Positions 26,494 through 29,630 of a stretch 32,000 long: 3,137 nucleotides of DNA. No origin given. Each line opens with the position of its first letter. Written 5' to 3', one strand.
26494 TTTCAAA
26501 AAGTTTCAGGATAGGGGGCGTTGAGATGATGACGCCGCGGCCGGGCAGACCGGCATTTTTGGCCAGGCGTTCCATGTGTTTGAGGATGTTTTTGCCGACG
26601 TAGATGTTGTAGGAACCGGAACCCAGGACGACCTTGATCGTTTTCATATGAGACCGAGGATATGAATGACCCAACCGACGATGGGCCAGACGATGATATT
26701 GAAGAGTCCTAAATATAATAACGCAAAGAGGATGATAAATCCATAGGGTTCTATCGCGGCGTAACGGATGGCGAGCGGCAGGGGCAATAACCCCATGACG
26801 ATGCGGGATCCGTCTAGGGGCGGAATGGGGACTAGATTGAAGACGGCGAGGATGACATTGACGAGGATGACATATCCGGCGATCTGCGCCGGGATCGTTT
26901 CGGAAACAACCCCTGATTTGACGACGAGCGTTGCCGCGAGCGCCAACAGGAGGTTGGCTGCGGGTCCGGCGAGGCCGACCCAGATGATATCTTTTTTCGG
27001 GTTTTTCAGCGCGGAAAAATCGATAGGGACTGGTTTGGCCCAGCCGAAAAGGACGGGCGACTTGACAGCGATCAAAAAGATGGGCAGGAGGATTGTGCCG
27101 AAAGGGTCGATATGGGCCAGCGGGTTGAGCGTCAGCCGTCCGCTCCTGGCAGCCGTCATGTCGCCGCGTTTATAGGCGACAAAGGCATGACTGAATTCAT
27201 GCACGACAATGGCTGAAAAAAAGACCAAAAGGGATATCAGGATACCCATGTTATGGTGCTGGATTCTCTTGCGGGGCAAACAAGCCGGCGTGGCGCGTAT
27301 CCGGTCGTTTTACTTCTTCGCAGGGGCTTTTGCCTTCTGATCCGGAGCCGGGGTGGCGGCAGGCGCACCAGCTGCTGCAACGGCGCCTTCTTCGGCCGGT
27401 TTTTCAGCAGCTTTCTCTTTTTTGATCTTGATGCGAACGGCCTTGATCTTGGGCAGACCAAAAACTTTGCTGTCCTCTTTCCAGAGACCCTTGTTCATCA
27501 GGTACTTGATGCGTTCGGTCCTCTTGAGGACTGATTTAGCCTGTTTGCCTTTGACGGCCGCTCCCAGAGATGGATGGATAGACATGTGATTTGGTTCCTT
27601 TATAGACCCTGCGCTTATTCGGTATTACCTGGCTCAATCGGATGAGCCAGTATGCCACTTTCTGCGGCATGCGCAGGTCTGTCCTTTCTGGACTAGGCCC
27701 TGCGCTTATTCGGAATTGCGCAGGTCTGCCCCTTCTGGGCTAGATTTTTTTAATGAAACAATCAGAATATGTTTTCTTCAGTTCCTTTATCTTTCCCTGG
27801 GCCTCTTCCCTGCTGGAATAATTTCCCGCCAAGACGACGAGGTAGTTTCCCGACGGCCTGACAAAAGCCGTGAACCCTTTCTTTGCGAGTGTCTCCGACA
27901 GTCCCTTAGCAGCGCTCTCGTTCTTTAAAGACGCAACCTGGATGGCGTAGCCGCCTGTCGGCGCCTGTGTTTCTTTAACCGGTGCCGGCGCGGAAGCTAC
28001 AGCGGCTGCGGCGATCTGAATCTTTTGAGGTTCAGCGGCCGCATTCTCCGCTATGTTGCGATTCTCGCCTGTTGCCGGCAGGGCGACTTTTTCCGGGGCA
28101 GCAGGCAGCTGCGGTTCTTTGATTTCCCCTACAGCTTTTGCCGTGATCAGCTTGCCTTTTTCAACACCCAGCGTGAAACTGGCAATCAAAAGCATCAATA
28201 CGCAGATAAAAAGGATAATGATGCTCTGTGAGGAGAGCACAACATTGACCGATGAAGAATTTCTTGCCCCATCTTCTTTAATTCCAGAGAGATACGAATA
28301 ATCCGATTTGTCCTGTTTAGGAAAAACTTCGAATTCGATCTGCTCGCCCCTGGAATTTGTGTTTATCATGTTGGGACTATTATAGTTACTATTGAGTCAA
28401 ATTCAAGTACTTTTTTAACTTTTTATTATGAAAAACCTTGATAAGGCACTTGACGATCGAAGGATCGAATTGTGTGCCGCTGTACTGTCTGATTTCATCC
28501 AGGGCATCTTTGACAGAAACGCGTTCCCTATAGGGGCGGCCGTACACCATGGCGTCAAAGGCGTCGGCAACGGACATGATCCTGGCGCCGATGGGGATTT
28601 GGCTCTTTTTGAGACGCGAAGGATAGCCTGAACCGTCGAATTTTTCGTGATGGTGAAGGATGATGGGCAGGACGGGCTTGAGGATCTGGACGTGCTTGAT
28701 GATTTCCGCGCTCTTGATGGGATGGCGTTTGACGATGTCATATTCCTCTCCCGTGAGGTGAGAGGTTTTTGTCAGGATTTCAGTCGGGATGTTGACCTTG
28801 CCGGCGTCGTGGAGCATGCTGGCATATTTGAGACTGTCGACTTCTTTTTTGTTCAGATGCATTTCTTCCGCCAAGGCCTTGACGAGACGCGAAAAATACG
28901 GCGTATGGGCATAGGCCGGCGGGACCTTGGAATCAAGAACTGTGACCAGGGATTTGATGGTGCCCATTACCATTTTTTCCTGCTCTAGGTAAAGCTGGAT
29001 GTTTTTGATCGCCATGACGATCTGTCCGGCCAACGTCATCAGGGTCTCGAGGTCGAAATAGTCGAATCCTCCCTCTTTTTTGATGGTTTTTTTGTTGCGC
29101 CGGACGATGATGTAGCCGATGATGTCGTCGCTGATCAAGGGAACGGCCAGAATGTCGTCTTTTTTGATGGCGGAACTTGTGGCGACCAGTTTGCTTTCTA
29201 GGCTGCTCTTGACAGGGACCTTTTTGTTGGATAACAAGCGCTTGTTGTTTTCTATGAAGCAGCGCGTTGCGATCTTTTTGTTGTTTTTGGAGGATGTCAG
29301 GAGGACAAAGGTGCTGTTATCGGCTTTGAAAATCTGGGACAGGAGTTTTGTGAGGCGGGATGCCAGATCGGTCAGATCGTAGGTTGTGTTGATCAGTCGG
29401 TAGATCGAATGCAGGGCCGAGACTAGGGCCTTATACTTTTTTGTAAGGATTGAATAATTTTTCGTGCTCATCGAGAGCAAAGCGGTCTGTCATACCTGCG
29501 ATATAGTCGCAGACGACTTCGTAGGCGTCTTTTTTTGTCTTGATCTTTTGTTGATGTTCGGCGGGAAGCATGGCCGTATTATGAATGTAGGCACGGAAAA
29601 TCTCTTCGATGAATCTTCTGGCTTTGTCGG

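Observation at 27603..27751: Second locus of the same module with a third compensatory stem; the last copy embeds a stop codon and is followed by T7 on the opposite strand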

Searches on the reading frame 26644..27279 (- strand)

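Call 13: search_protein_families(library=pfam, proteins=[window:26644-27279:-])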
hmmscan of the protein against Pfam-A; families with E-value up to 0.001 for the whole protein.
window:26644-27279:- (211 aa): 1 family
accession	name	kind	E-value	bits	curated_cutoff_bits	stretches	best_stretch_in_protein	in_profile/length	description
PF02163.28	Peptidase_M50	-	8.2e-13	48.6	27.2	2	131-166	160-195/221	Peptidase family M50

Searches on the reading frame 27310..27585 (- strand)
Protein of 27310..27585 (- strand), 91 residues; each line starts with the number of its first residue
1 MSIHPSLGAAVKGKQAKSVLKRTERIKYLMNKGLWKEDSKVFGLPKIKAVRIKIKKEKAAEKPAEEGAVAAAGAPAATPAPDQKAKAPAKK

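Call 13: search_protein_families(library=pfam, proteins=[window:27310-27585:-])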
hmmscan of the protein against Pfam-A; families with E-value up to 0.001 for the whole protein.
window:27310-27585:- (91 aa): 0 families

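Call 14: search_protein_families(library=ncbifam, proteins=[window:27310-27585:-])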
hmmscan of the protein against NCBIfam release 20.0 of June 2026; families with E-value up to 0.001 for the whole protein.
window:27310-27585:- (91 aa): 1 family
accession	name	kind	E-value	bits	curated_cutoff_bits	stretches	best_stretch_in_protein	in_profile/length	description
TIGR04137.1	Chlam_Ver_rRNA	hypoth_equivalog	2e-18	66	50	1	1-49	1-49/50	small basic protein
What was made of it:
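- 27583..27602 (-): sbp start codon (27583-85) and the 17-nt spacer holding an AAGGAA Shine-Dalgarno-like motif. This is the only DNA between the array and the small-basic-protein gene. TIGR04137 match, E = 2e-18 (call 14).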

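Call 15: find_encoding_contigs(protein=window:27310-27585:-, flank=3000, max_places=10)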
Protein window:27310-27585:- (91 aa): 2 contigs read that carry it; 2 places shown.
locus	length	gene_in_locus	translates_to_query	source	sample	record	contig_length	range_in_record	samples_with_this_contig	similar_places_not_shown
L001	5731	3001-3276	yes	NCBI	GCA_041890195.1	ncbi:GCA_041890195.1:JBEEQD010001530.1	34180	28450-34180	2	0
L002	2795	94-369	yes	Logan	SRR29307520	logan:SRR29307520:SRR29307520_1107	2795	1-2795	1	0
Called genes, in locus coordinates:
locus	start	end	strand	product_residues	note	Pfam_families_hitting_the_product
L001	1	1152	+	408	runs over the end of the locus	PF01966:HD, PF13286:HD_assoc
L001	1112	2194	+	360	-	PF13487:HD_5, PF01966:HD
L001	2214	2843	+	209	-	PF05036:SPOR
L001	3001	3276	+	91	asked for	-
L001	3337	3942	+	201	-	PF02163:Peptidase_M50 (weak)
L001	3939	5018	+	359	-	PF13685:Fe-ADH_2 (weak), PF01761:DHQ_synthase, PF24621:DHQS_C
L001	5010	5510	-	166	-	PF16537:T2SSB (weak)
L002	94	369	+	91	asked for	-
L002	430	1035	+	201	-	PF02163:Peptidase_M50 (weak)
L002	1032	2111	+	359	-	PF13685:Fe-ADH_2 (weak), PF01761:DHQ_synthase, PF24621:DHQS_C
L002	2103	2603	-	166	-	PF16537:T2SSB (weak)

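Call 16: find_homologous_proteins(query=window:27310-27585:-, max_evalue=0.00001)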
Query window:27310-27585:- (91 aa): 972 proteins with E <= 0.00001 among 1039 candidates; the best 120 are listed.
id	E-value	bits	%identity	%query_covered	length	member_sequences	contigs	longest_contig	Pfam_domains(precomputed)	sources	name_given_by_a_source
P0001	1.7e-47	177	100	100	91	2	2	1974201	-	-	-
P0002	4.2e-46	172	98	100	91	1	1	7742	-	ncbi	-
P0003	3.2e-45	169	97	100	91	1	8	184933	-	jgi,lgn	-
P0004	3.8e-43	163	95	100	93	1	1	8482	-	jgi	-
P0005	3.8e-43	163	100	56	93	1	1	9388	-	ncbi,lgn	-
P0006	1.7e-42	161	94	100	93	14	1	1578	-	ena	-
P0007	1.9e-42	160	77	100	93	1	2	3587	-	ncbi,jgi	jgi:small basic protein (TIGR04137 family)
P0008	5.6e-42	159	100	56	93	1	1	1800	-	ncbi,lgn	-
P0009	5.9e-42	159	91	100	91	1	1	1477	-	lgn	-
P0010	6.1e-38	146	87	57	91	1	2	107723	-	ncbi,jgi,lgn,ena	-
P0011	2.6e-37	144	82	100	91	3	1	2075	-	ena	-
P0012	7.8e-37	143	83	100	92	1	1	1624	-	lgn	-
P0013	9.9e-37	142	92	56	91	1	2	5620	-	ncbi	-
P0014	1.1e-36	142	90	56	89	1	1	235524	-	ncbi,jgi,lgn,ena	ncbi:MAG: small basic protein [Candidatus Omnitrophota bacterium]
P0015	1.5e-36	142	88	57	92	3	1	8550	-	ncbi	-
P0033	1.2e-34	136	80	99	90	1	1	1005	-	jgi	jgi:small basic protein (TIGR04137 family)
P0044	4.3e-34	134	86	56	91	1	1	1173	-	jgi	jgi:small basic protein (TIGR04137 family)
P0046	6.3e-34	133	94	56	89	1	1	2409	-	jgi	jgi:small basic protein (TIGR04137 family)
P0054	1.2e-33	132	77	100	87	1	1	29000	-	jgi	jgi:small basic protein (TIGR04137 family)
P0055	1.2e-33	132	88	56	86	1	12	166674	-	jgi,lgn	jgi:small basic protein (TIGR04137 family)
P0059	4.7e-33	131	77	100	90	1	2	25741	-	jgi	jgi:small basic protein (TIGR04137 family)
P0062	6.7e-33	130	88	74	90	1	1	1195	-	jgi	jgi:small basic protein (TIGR04137 family)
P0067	1.3e-32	129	86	56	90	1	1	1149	-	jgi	jgi:small basic protein (TIGR04137 family)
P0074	9.5e-32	126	74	100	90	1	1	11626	-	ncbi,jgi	jgi:small basic protein (TIGR04137 family)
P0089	5.1e-30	121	92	65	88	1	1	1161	-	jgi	jgi:small basic protein (TIGR04137 family)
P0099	8.6e-29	117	84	56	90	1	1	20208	-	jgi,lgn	jgi:small basic protein (TIGR04137 family)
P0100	8.9e-29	117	86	56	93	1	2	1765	-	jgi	jgi:small basic protein (TIGR04137 family)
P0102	1.9e-28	116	84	56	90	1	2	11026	-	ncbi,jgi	jgi:small basic protein (TIGR04137 family)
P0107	2.3e-26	109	79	56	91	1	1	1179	-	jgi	jgi:small basic protein (TIGR04137 family)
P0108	2.3e-25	106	73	56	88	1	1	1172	-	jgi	jgi:small basic protein (TIGR04137 family)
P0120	4.8e-23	99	63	96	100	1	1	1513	-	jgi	jgi:small basic protein (TIGR04137 family)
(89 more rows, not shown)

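Call 36: find_encoding_contigs(protein=P0003, flank=2500, max_places=4)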
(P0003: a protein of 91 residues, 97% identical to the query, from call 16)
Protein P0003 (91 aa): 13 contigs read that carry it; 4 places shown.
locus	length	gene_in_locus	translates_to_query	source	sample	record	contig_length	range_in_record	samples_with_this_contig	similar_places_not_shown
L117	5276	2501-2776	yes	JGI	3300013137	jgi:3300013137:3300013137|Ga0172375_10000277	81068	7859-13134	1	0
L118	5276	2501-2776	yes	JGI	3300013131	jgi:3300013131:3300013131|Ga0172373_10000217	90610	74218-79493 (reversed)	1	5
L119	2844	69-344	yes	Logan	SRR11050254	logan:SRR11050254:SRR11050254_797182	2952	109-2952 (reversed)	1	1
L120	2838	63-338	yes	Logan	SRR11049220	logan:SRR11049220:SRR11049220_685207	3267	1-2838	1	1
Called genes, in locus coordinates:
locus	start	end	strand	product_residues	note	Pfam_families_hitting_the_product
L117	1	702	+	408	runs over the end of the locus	PF01966:HD, PF13286:HD_assoc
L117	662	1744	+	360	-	PF13487:HD_5, PF01966:HD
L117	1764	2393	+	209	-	PF05036:SPOR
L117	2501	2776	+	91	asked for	-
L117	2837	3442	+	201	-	PF02163:Peptidase_M50 (weak)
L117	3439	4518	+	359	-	PF13685:Fe-ADH_2 (faint), PF01761:DHQ_synthase, PF24621:DHQS_C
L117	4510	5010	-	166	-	PF16537:T2SSB (weak)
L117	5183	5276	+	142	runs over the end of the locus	PF07238:PilZ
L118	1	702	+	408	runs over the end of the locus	PF01966:HD, PF13286:HD_assoc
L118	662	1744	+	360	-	PF13487:HD_5, PF01966:HD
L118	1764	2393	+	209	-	PF05036:SPOR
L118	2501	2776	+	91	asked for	-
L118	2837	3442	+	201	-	PF02163:Peptidase_M50 (weak)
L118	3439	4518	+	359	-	PF13685:Fe-ADH_2 (faint), PF01761:DHQ_synthase, PF24621:DHQS_C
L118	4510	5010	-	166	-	PF16537:T2SSB (weak)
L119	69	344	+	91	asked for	-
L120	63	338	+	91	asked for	-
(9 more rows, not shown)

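Call 37: find_encoding_contigs(protein=P0002, flank=2500, max_places=3)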
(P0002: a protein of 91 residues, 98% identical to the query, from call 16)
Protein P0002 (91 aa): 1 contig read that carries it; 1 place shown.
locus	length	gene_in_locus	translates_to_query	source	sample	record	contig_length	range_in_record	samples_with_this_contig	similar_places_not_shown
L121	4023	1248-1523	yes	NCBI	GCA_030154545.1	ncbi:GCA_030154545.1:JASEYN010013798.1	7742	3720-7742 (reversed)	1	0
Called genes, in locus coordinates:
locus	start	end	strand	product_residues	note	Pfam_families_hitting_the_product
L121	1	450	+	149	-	?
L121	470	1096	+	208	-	PF05036:SPOR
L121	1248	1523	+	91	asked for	-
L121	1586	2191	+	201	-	PF02163:Peptidase_M50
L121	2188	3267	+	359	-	PF13685:Fe-ADH_2, PF01761:DHQ_synthase, PF24621:DHQS_C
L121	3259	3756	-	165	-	PF16537:T2SSB (weak)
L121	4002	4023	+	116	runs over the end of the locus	PF07238:PilZ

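Call 38: find_encoding_contigs(protein=P0004, flank=2500, max_places=3)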
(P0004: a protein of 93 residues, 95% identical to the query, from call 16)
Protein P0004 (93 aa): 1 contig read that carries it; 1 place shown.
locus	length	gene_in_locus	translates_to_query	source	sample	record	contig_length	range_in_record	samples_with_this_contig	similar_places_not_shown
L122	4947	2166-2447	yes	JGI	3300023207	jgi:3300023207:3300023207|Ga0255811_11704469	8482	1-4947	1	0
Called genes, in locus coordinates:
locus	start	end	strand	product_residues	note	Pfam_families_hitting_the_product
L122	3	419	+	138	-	?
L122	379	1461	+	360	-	PF13487:HD_5, PF01966:HD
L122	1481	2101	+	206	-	PF05036:SPOR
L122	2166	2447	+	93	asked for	-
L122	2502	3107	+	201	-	PF02163:Peptidase_M50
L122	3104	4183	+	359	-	PF13685:Fe-ADH_2 (weak), PF01761:DHQ_synthase, PF24621:DHQS_C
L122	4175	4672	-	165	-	PF16537:T2SSB (weak)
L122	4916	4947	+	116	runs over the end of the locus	PF07238:PilZ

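Call 39: find_encoding_contigs(protein=P0005, flank=2500, max_places=3)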
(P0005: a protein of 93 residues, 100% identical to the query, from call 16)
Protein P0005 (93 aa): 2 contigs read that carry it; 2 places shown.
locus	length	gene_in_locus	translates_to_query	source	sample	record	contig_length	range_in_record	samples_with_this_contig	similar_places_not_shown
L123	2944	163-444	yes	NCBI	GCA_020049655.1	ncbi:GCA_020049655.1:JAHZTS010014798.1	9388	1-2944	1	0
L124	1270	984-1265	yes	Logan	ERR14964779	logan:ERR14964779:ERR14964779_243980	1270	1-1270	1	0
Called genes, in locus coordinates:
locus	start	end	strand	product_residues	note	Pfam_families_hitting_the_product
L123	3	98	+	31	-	?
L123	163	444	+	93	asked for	-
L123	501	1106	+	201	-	PF02163:Peptidase_M50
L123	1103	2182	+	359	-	PF13685:Fe-ADH_2 (weak), PF01761:DHQ_synthase, PF24621:DHQS_C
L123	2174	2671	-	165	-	PF16537:T2SSB (weak)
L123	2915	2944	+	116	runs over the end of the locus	PF07238:PilZ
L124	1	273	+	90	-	?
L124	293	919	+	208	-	PF05036:SPOR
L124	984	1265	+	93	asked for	-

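Call 41: find_related_loci(query=window:27310-27585:-, collection=metagenome_contigs, flank=5000)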
Query window:27310-27585:- (91 aa) in metagenome_contigs; peptide patterns used: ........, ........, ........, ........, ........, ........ (x = any residue, [..] = any of these).
600 stretches matched a pattern (row limit reached: there are more); 163 encode a relative of the query (tblastn E <= 1e-3); the best 80 are kept; 80 distinct loci.
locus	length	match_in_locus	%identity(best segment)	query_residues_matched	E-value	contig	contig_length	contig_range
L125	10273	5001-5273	97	1-91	8e-52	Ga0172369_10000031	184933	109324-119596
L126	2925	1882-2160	97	1-91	1e-51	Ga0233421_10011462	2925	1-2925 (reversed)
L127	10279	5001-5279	95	1-91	1e-50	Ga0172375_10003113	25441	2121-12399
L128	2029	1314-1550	87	1-79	3e-40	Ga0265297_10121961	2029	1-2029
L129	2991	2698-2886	87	1-63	3e-32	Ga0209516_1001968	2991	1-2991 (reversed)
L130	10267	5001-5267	71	1-90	5e-32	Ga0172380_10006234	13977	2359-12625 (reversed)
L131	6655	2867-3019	98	1-51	3e-29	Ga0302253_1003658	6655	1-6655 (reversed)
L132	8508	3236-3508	73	1-91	5e-29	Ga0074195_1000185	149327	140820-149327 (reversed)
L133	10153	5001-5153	90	1-51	2e-27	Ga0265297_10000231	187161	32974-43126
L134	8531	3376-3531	88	1-52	4e-27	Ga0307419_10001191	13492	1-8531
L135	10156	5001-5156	85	1-52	5e-27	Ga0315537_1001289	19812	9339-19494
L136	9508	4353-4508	87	1-52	7e-27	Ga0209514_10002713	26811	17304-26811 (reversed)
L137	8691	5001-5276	56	1-90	1e-22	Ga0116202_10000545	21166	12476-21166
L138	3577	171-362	67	1-63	9e-23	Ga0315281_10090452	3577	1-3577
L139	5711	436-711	56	1-90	1e-22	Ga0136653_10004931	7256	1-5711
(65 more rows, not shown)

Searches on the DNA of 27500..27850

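Call 21: search_rna_families(source=window, start=27500, end=27850, threshold=evalue, max_evalue=10)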
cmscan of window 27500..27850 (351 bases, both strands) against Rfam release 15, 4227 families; matches with E-value up to 10: 0.
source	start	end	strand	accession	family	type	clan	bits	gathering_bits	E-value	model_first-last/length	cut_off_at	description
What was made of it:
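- On Any curated RNA family (Rfam 15): No hit at E <= 10 over 27500-27850 (call 21).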

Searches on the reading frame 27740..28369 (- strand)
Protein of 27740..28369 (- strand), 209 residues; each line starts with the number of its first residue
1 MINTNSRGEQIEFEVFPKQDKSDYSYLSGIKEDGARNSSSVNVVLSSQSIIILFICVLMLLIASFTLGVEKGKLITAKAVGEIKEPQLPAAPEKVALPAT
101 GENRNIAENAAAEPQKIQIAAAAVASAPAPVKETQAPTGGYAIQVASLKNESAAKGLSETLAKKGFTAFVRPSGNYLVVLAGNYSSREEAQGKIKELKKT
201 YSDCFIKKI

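Call 13: search_protein_families(library=pfam, proteins=[window:27740-28369:-])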
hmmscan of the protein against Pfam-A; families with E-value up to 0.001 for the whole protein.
window:27740-28369:- (209 aa): 1 family
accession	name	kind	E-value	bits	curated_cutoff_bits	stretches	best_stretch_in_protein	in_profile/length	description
PF05036.18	SPOR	-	6.8e-17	62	21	1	138-207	2-75/76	SPOR domain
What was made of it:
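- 27740..27742 (-): TAG stop codon of the SPOR-domain gene (27740-28369). It overlaps the last base of the small hairpin and the CTAG at the module border. Pfam SPOR match, E = 6.8e-17 (call 13).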

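Call 14: search_protein_families(library=ncbifam, proteins=[window:27740-28369:-])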
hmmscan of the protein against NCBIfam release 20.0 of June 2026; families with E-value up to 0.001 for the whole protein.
window:27740-28369:- (209 aa): 4 families
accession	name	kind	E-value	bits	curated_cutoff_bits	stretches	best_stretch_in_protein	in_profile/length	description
NF047735.1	MPL36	exception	2.5e-06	27.4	430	1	92-207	191-303/305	RlpA family plasminogen-binding lipoprotein MPL36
NF007953.1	PRK10672.1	equivalog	1.7e-05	24.6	201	1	98-199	252-350/362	endolytic peptidoglycan transglycosylase RlpA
TIGR02223.1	ftsN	equivalog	5e-05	23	107.65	1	89-199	178-289/299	cell division protein FtsN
NF008641.0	PRK11633.1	equivalog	0.00016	22.2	150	1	90-199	101-214/228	cell division protein DedD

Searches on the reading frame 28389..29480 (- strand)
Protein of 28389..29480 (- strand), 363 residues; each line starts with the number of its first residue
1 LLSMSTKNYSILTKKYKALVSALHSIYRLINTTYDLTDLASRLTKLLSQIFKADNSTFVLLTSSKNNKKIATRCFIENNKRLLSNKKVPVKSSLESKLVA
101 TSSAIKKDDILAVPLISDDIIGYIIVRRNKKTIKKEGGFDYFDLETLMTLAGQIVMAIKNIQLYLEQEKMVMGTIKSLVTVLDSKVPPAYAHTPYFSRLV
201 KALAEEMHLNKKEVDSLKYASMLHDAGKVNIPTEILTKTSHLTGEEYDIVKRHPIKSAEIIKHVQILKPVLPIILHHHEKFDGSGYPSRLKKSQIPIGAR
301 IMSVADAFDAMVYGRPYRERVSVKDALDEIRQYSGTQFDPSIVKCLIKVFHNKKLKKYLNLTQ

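Call 13: search_protein_families(library=pfam, proteins=[window:28389-29480:-])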
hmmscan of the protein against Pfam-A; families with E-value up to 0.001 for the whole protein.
window:28389-29480:- (363 aa): 4 families
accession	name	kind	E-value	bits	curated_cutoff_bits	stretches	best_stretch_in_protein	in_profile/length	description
PF13487.12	HD_5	-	6.3e-45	153.4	27.2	1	178-342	3-170/170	HD domain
PF01966.28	HD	-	1.1e-17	64.8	22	1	197-311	9-116/116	HD domain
PF13492.12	GAF_3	-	8.4e-05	23.4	27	1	36-160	2-129/129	GAF domain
PF13185.12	GAF_2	-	0.0003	21.4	28.6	1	108-158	89-135/136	GAF domain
